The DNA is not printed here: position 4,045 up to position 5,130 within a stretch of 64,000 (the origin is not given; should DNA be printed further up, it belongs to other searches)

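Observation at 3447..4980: NUMOD-repeat ORF and GIY-YIG ORF overlap out of frame: a frameshifted single homing endonuclease, or a repeat-only DNA-binding paralogue next to it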

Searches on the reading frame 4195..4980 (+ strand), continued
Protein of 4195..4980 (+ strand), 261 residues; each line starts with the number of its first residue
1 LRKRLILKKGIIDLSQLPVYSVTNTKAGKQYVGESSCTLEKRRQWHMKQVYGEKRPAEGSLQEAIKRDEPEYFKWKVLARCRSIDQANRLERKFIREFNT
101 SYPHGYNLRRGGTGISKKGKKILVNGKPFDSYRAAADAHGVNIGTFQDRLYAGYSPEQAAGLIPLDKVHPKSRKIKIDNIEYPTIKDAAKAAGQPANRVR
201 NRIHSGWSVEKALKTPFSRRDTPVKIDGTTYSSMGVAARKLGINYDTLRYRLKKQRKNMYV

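Call 27: find_encoding_contigs(protein=P0011, flank=6000, max_places=3)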
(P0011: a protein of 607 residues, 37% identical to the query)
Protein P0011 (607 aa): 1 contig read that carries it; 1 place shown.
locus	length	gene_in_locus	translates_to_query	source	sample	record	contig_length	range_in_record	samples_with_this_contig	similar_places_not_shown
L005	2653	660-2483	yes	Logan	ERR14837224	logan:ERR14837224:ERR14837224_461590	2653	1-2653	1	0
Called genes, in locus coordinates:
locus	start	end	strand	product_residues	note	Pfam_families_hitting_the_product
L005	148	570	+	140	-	-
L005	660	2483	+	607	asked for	PF00126:HTH_1 (faint), PF02954:HTH_8 (faint), PF05225:HTH_psq (faint), PF07453:NUMOD1 (faint), PF12728:HTH_17 (faint), PF13384:HTH_23 (faint), PF20987:I-TevI_DNA-bd (weak), PF01541:GIY-YIG, +4 more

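Call 36: search_protein_families(library=phrogs, proteins=[P0003], max_evalue=0.001)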
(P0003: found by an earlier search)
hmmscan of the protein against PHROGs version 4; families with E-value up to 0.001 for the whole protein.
P0003 (568 aa): 9 families
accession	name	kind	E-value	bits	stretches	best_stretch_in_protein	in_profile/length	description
phrog_1065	-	unknown function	4e-32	112.6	5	438-528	59-146/192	-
phrog_314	-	DNA, RNA and nucleotide metabolism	7.4e-30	105.4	1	323-565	178-379/574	homing endonuclease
phrog_3377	-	DNA, RNA and nucleotide metabolism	1.6e-28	100.9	3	479-562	97-178/196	HNH endonuclease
phrog_7168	-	DNA, RNA and nucleotide metabolism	7.9e-16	59.3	1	325-422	3-100/284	homing endonuclease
phrog_201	-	DNA, RNA and nucleotide metabolism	3.8e-15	57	1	85-263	35-184/291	Panton-Valentine leukocicin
phrog_6749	-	unknown function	6.7e-06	26.8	0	109-136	193-220/238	-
phrog_19446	-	DNA, RNA and nucleotide metabolism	0.00014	22.4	1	326-408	4-82/254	homing endonuclease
phrog_3190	-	unknown function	0.00035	21.9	0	72-107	97-133/169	-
phrog_20015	-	DNA, RNA and nucleotide metabolism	0.0008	20.6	0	325-354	4-33/46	endonuclease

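Call 44: search_protein_families(library=padloc, proteins=[P0003], max_evalue=0.01)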
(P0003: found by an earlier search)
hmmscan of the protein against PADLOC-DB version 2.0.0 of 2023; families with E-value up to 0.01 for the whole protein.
P0003 (568 aa): 2 families
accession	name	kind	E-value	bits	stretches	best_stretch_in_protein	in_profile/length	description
PDLC03701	HEase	-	1.4e-17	62.4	2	59-93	226-260/271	homing endonuclease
PDLC04133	mad1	-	2.2e-09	35.5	0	71-93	7-29/60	mads_1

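Call 63: find_encoding_contigs(protein=P0021, flank=4000, max_places=2)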
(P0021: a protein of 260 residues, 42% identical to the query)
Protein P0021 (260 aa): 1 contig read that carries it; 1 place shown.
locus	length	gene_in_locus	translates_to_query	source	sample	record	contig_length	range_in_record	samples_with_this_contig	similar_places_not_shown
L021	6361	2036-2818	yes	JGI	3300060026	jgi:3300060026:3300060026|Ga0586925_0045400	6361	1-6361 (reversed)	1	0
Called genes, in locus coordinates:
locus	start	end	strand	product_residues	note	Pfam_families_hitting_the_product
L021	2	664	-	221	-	?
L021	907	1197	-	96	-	PF01527:HTH_Tnp_1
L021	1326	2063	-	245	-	PF08238:Sel1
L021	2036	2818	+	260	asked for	PF01541:GIY-YIG, PF07453:NUMOD1 (faint), PF20987:I-TevI_DNA-bd (faint), PF13556:HTH_30 (faint), PF18024:HTH_50 (faint)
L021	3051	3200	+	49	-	-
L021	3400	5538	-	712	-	PF00515:TPR_1, PF13414:TPR_11, PF13414:TPR_11, PF13414:TPR_11, PF13424:TPR_12, PF13432:TPR_16, PF14559:TPR_19, PF13847:Methyltransf_31, +21 more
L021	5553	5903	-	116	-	PF13759:2OG-FeII_Oxy_5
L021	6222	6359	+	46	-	?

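Call 70: search_protein_families(library=pfam, proteins=[P0017, P0019, P0013, P0015, P0042, P0043, P0044, P0046, P0037], max_evalue=0.00001)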
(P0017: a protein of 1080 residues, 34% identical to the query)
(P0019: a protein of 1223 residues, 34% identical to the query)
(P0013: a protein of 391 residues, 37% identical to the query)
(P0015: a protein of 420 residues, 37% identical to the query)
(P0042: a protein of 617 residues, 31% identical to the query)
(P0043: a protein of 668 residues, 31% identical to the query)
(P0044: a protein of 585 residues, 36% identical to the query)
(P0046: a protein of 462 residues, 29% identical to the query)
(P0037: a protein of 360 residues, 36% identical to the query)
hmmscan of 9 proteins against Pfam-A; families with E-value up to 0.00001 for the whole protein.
P0017 (1080 aa): 11 families
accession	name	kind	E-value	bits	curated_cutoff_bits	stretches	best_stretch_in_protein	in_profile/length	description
PF13542.12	HTH_Tnp_ISL3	-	3.9e-19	68.3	27.4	0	557-579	28-50/51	Helix-turn-helix domain of transposase family ISL3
PF07453.19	NUMOD1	-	7.8e-18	64.6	22.8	0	681-700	14-33/37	NUMOD1 domain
PF20987.3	I-TevI_DNA-bd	-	6.7e-17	61.6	27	0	858-885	15-42/51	Intron-encoded endonuclease 1, DNA-binding domain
PF10733.14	DUF2525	-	1.6e-12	47.7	27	0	253-279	22-48/60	Protein of unknown function (DUF2525)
PF08281.18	Sigma70_r4_2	-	3.1e-12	46.4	25.7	0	63-85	28-50/54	Sigma-70, region 4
PF22083.2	I-HmuI_NUMOD-like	-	3.6e-12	46.1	27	0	58-82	9-33/46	DNA endonuclease I-HmuI-like, NUMOD-like domain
PF13518.12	HTH_28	-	1.4e-11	44.6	25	0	978-1001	13-35/52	Helix-turn-helix domain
PF00126.33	HTH_1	-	1.2e-06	28.8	26.6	0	317-341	12-36/60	Bacterial regulatory helix-turn-helix protein, lysR family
PF13556.12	HTH_30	-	1.5e-06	28.3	27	0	60-84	11-35/59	PucR C-terminal helix-turn-helix domain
PF00376.29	MerR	-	1.9e-06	28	28.2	0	980-1003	1-24/38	MerR family regulatory protein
PF24410.1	wHTH-HSP90_Na-assoc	-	2e-06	28.4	23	0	316-341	27-52/55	wHTH-Hsp90_Na associated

P0019 (1223 aa): 11 families
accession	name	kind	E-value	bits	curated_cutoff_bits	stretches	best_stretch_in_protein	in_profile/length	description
PF20987.3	I-TevI_DNA-bd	-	3.2e-14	53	27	0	627-659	11-43/51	Intron-encoded endonuclease 1, DNA-binding domain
PF10733.14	DUF2525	-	3.8e-14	52.9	27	0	1055-1078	26-49/60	Protein of unknown function (DUF2525)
PF05225.22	HTH_psq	-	4.9e-13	49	20.4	0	232-250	22-39/45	helix-turn-helix, Psq domain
PF13384.12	HTH_23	-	1e-12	47.9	24.6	0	572-589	19-36/50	Homeodomain-like domain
PF07453.19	NUMOD1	-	1.9e-07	31.6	22.8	0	935-957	13-35/37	NUMOD1 domain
PF07768.16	PVL_ORF50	-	2.1e-07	31.7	27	0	894-926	18-50/116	PVL ORF-50-like family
PF13412.12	HTH_24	-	1.7e-06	27.9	21.9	0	940-960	19-39/48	Winged helix-turn-helix DNA-binding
PF20432.4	Xre-like-HTH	-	2.1e-06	28.4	25.8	0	640-667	26-54/63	Antitoxin Xre-like helix-turn-helix domain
PF13518.12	HTH_28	-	2.6e-06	27.9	25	0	940-959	14-32/52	Helix-turn-helix domain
PF02796.21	HTH_7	-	5.9e-06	26.8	23.8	0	233-245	28-40/45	Helix-turn-helix domain of resolvase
PF18024.7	HTH_50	-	5.9e-06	26.3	27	0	699-712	22-35/50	Helix-turn-helix domain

P0013 (391 aa): 4 families
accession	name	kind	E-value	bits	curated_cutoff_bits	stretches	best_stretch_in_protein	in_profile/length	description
PF20987.3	I-TevI_DNA-bd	-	3.5e-13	49.6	27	0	283-314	11-42/51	Intron-encoded endonuclease 1, DNA-binding domain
PF22083.2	I-HmuI_NUMOD-like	-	9.5e-10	38.4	27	0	34-57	10-33/46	DNA endonuclease I-HmuI-like, NUMOD-like domain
PF07768.16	PVL_ORF50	-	1.1e-08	35.8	27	0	237-285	4-53/116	PVL ORF-50-like family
PF13542.12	HTH_Tnp_ISL3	-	1e-06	28.6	27.4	0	140-160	28-48/51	Helix-turn-helix domain of transposase family ISL3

P0015 (420 aa): 25 families
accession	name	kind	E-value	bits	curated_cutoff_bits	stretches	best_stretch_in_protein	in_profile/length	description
PF20987.3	I-TevI_DNA-bd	-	5.4e-27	93.9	27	0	5-45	3-43/51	Intron-encoded endonuclease 1, DNA-binding domain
PF07453.19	NUMOD1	-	4.3e-18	65.4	22.8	0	123-143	14-34/37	NUMOD1 domain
PF13556.12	HTH_30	-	1.4e-14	54.1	27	0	229-249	14-34/59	PucR C-terminal helix-turn-helix domain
PF10733.14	DUF2525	-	1.9e-14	53.9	27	0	159-189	18-48/60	Protein of unknown function (DUF2525)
PF13542.12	HTH_Tnp_ISL3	-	3.2e-14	52.6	27.4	0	123-146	25-47/51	Helix-turn-helix domain of transposase family ISL3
PF05225.22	HTH_psq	-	4.3e-13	49.2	20.4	0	326-356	12-39/45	helix-turn-helix, Psq domain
PF22083.2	I-HmuI_NUMOD-like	-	1.7e-12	47.2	27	0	380-400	10-30/46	DNA endonuclease I-HmuI-like, NUMOD-like domain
PF04545.22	Sigma70_r4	-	1.5e-11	44.1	24.1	0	333-356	21-44/50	Sigma-70, region 4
PF25262.1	DUF7862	-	6.7e-11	42.5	27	0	15-44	32-60/85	Domain of unknown function (DUF7862)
PF08281.18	Sigma70_r4_2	-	1.7e-10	40.8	25.7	0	127-148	28-49/54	Sigma-70, region 4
PF13730.12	HTH_36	-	5.6e-10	39.3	25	0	224-249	22-47/55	Helix-turn-helix domain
PF14502.12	HTH_41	-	1.3e-09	37.7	25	0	380-399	4-23/48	Helix-turn-helix domain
PF12728.13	HTH_17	-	1.6e-09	38.3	27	0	229-248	3-21/51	Helix-turn-helix domain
PF13412.12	HTH_24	-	1.6e-09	37.6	21.9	0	75-95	19-39/48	Winged helix-turn-helix DNA-binding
PF00126.33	HTH_1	-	1.7e-09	38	26.6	0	332-355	13-36/60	Bacterial regulatory helix-turn-helix protein, lysR family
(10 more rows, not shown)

P0042 (617 aa): 12 families
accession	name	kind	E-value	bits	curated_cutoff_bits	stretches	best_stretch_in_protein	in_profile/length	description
PF07453.19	NUMOD1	-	5e-12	46.1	22.8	0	324-343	16-35/37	NUMOD1 domain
PF13412.12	HTH_24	-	1.1e-11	44.6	21.9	0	474-493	21-40/48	Winged helix-turn-helix DNA-binding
PF13404.12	HTH_AsnC-type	-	4.6e-09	36.4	27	0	474-493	21-40/42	AsnC-type helix-turn-helix domain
PF14056.11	DUF4250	-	3.2e-08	33.9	27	0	421-444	20-43/55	Domain of unknown function (DUF4250)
PF07022.19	Phage_CI_repr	-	3.3e-07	31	22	0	162-186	14-38/65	Bacteriophage CI repressor helix-turn-helix domain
PF02954.25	HTH_8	-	3.3e-07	30.4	22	0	328-347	22-41/42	Bacterial regulatory protein, Fis family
PF18024.7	HTH_50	-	4.2e-07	30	27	0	160-183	23-46/50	Helix-turn-helix domain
PF13556.12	HTH_30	-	4.4e-07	30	27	0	326-347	14-35/59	PucR C-terminal helix-turn-helix domain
PF04967.18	HTH_10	-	7.3e-07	29.3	23.1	0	326-347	25-46/53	HTH DNA binding domain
PF11149.13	DUF2924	-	8.8e-07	29.7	31.2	0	253-280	94-121/135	Protein of unknown function (DUF2924)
PF07768.16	PVL_ORF50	-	1.4e-06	29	27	0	525-558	14-47/116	PVL ORF-50-like family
PF08281.18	Sigma70_r4_2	-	8.7e-06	25.7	25.7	0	477-494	33-50/54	Sigma-70, region 4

P0043 (668 aa): 6 families
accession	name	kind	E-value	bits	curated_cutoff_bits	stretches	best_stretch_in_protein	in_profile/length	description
PF07768.16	PVL_ORF50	-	1.9e-17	64.1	27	0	120-158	16-54/116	PVL ORF-50-like family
PF14056.11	DUF4250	-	4.5e-12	46.2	27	0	64-92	19-47/55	Domain of unknown function (DUF4250)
PF18024.7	HTH_50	-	3.5e-10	39.8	27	0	13-36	22-45/50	Helix-turn-helix domain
PF22083.2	I-HmuI_NUMOD-like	-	1.1e-09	38.1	27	0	13-33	11-31/46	DNA endonuclease I-HmuI-like, NUMOD-like domain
PF10547.14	P22_AR_N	-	4.8e-09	36.9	30.7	0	57-108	12-66/115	P22_AR N-terminal domain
PF05225.22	HTH_psq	-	9.9e-08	32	20.4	0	16-38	18-40/45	helix-turn-helix, Psq domain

P0044 (585 aa): 23 families
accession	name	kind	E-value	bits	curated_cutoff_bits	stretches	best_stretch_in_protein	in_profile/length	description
PF09862.15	DUF2089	-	2.1e-19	69.3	33.4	0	332-354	16-38/47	Domain of unknown function (DUF2089)-HTH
PF13518.12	HTH_28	-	1.1e-16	61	25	0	334-355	14-35/52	Helix-turn-helix domain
PF10733.14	DUF2525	-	1.7e-16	60.5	27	0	373-395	26-48/60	Protein of unknown function (DUF2525)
PF13542.12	HTH_Tnp_ISL3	-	2.3e-16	59.4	27.4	0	334-354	28-48/51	Helix-turn-helix domain of transposase family ISL3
PF13384.12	HTH_23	-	3.6e-16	58.9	24.6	0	334-354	19-39/50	Homeodomain-like domain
PF07453.19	NUMOD1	-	1.7e-13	50.8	22.8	0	487-506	15-34/37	NUMOD1 domain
PF18024.7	HTH_50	-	1.7e-12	47.2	27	0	119-144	21-46/50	Helix-turn-helix domain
PF13730.12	HTH_36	-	1.9e-12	47.2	25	0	329-355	22-48/55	Helix-turn-helix domain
PF13556.12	HTH_30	-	2.6e-12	46.8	27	0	74-91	18-35/59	PucR C-terminal helix-turn-helix domain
PF07768.16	PVL_ORF50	-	3.5e-09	37.4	27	0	388-416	17-45/116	PVL ORF-50-like family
PF21800.4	KH_KRR1_2nd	-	9e-09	35.7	27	0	258-289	14-43/91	KRR1 small subunit processome component, second KH domain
PF03997.17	VPS28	-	1.5e-08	35.1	24.5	0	172-200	50-78/188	VPS28 protein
PF07278.17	DUF1441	-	2.8e-08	34.2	35.1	0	334-356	2-24/147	Protein of unknown function (DUF1441)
PF25212.1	HVO_A0114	-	4.5e-08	33.2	27.6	0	331-354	35-58/84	HVO_A0114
PF19575.5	HTH_58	-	1e-07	32.2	23.8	0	486-509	21-47/62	Helix-turn-helix domain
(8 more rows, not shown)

P0046 (462 aa): 19 families
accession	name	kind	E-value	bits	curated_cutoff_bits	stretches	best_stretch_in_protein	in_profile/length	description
PF20987.3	I-TevI_DNA-bd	-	8.1e-20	70.9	27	0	56-89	9-42/51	Intron-encoded endonuclease 1, DNA-binding domain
PF22083.2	I-HmuI_NUMOD-like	-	9.1e-19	67.2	27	0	371-394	10-33/46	DNA endonuclease I-HmuI-like, NUMOD-like domain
PF07453.19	NUMOD1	-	8.8e-18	64.4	22.8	0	7-33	13-35/37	NUMOD1 domain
PF06356.17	DUF1064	-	1.1e-17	65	24.7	0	54-82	2-30/117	Protein of unknown function (DUF1064)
PF12728.13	HTH_17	-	4.1e-16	59.4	27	0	273-295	3-25/51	Helix-turn-helix domain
PF10733.14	DUF2525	-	8.8e-16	58.2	27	0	204-232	21-49/60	Protein of unknown function (DUF2525)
PF13542.12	HTH_Tnp_ISL3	-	1.4e-12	47.3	27.4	0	273-294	28-49/51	Helix-turn-helix domain of transposase family ISL3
PF05225.22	HTH_psq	-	1.7e-11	44.1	20.4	0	16-38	18-40/45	helix-turn-helix, Psq domain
PF13556.12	HTH_30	-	3e-10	40.2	27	0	315-345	5-35/59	PucR C-terminal helix-turn-helix domain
PF07768.16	PVL_ORF50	-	1.9e-09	38.3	27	0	173-204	14-47/116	PVL ORF-50-like family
PF22970.2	DUF7028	-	3.2e-09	37.1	27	0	397-433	45-79/83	Domain of unknown function (DUF7028)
PF20063.5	DUF6462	-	8.3e-09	36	27.1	0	372-390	2-20/51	Family of unknown function (DUF6462)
PF08281.18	Sigma70_r4_2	-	1.1e-08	35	25.7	0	70-91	28-49/54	Sigma-70, region 4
PF18514.6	MDY2_C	-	4.7e-08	33.1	25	0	438-448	24-34/38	Ubiquitin-like protein MDY2, C-terminal domain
PF04405.19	ScdA_N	-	2.5e-07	30.7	32.5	0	424-445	32-53/56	Domain of Unknown function (DUF542)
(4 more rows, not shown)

P0037 (360 aa): 4 families
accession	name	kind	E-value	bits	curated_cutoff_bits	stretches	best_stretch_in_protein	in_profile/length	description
PF20987.3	I-TevI_DNA-bd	-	4e-12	46.3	27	0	99-134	8-43/51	Intron-encoded endonuclease 1, DNA-binding domain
PF07768.16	PVL_ORF50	-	3.5e-10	40.7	27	0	7-49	4-47/116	PVL ORF-50-like family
PF10733.14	DUF2525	-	1.8e-09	38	27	0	250-275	23-48/60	Protein of unknown function (DUF2525)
PF07453.19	NUMOD1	-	3.4e-08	33.9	22.8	0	111-130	15-34/37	NUMOD1 domain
